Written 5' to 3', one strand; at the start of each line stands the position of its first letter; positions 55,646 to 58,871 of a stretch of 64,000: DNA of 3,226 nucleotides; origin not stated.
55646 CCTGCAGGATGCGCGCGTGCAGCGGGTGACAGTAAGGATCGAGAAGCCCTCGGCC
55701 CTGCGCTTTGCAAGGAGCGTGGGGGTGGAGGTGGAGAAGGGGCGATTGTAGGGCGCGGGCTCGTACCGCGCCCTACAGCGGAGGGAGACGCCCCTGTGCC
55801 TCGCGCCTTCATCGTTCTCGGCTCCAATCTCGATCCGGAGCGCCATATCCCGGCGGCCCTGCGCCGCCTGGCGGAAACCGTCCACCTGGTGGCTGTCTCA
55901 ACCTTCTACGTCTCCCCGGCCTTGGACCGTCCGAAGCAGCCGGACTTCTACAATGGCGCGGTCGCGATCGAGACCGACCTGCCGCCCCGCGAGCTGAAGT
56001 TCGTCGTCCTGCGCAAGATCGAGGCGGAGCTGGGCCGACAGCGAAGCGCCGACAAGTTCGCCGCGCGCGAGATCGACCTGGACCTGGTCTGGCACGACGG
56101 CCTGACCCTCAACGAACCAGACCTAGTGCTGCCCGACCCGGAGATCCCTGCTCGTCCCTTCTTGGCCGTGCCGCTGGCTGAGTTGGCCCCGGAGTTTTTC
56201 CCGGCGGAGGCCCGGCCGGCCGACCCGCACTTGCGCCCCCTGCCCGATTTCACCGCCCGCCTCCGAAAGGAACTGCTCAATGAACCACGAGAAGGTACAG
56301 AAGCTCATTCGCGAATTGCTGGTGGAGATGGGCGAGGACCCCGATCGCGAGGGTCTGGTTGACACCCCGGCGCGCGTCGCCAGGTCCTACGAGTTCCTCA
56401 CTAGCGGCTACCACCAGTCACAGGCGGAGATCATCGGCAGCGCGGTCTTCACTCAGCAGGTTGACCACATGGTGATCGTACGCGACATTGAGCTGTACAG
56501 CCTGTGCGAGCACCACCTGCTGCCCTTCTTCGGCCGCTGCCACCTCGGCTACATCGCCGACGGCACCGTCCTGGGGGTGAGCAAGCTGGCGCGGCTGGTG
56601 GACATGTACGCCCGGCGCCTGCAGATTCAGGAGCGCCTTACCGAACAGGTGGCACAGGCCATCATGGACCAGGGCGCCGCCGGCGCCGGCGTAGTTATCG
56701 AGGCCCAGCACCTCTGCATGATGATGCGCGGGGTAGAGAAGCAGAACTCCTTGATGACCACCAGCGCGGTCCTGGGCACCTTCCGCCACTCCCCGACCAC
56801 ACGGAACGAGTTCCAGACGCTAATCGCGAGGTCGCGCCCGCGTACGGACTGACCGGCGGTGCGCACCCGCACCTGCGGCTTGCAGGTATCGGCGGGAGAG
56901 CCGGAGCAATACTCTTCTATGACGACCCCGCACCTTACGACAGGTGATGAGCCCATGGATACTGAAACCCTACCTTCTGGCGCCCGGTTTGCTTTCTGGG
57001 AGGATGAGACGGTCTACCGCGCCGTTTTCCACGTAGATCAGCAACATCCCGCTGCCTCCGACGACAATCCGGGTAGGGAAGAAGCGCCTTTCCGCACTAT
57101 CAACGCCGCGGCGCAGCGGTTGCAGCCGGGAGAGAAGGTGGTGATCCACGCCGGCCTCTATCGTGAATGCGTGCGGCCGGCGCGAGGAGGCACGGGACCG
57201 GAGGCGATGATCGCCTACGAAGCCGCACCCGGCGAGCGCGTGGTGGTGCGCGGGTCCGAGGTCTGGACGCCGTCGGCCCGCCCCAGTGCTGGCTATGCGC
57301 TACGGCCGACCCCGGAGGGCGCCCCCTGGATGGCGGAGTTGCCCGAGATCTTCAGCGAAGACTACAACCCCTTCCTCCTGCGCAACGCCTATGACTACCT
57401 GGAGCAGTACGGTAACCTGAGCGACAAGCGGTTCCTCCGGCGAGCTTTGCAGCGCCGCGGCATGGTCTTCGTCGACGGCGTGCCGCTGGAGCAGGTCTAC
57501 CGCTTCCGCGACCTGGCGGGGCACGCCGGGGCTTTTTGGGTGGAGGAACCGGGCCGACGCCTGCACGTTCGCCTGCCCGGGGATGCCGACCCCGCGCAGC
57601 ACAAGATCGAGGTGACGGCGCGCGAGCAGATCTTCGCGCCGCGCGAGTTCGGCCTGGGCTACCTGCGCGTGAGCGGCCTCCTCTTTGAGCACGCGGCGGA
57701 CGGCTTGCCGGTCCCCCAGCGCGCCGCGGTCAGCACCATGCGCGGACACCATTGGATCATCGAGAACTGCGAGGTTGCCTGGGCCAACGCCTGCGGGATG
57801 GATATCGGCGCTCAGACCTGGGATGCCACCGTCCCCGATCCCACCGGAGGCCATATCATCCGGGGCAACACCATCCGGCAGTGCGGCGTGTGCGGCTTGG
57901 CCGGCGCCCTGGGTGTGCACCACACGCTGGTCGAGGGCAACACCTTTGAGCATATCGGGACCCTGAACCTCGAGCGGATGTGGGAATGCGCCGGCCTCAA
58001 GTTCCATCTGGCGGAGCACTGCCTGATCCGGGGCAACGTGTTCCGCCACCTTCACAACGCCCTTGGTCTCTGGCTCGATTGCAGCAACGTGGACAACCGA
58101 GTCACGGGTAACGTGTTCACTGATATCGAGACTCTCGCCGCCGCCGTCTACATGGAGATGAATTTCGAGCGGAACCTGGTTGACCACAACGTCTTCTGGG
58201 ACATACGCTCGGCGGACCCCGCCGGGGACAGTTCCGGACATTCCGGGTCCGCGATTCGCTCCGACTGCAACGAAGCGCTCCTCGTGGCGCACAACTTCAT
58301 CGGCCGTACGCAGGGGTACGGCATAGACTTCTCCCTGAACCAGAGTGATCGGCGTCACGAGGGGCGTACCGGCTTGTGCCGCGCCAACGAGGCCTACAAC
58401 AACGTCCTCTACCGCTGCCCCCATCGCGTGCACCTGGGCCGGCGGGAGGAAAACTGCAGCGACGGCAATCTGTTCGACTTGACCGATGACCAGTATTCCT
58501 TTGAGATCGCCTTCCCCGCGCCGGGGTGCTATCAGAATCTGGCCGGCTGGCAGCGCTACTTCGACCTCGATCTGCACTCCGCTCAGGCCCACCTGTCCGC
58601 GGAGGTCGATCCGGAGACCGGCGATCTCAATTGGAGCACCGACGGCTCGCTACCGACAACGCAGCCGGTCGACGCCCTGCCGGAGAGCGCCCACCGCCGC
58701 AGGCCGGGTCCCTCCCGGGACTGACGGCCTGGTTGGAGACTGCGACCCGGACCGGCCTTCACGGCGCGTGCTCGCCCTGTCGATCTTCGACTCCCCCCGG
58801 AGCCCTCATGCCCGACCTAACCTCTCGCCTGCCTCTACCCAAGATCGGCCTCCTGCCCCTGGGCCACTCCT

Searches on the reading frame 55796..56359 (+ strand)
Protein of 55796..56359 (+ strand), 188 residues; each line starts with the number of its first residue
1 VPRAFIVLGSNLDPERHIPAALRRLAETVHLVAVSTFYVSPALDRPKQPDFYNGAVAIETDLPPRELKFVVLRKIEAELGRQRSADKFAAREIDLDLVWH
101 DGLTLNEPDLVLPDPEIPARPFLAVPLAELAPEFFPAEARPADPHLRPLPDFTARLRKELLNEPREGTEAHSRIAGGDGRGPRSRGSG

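Call 9: search_protein_families(library=pfam, proteins=[window:55796-56359:+], max_evalue=0.01)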
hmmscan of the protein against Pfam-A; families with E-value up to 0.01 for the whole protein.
window:55796-56359:+ (188 aa): 1 family
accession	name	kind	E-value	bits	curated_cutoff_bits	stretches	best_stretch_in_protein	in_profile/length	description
PF01288.25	HPPK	-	2.1e-27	96.3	25.7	1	5-132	1-116/116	7,8-dihydro-6-hydroxymethylpterin-pyrophosphokinase (HPPK)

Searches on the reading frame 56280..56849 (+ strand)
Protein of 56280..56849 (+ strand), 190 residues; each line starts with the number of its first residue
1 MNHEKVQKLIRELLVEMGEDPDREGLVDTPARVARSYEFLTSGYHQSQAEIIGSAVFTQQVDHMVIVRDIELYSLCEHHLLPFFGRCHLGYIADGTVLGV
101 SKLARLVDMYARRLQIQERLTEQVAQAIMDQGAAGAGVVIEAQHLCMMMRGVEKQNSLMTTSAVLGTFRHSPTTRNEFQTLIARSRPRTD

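Call 9: search_protein_families(library=pfam, proteins=[window:56280-56849:+], max_evalue=0.01)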
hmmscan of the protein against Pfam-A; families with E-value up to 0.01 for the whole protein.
window:56280-56849:+ (190 aa): 1 family
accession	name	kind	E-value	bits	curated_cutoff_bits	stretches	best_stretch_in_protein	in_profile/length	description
PF01227.27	GTP_cyclohydroI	-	7.5e-70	234.4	27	1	7-182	2-178/179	GTP cyclohydrolase I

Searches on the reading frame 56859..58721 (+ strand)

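Call 9: search_protein_families(library=pfam, proteins=[window:56859-58721:+], max_evalue=0.01)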
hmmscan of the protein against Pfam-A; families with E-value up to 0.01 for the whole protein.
window:56859-58721:+ (621 aa): 2 families
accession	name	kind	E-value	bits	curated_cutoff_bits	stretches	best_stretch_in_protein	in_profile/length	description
PF13229.12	Beta_helix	-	1.3e-09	38.3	25.9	1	291-446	26-158/158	Right handed beta helix region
PF05048.19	NosD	-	0.00028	20.8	23.6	1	373-496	55-160/212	Periplasmic copper-binding protein (NosD)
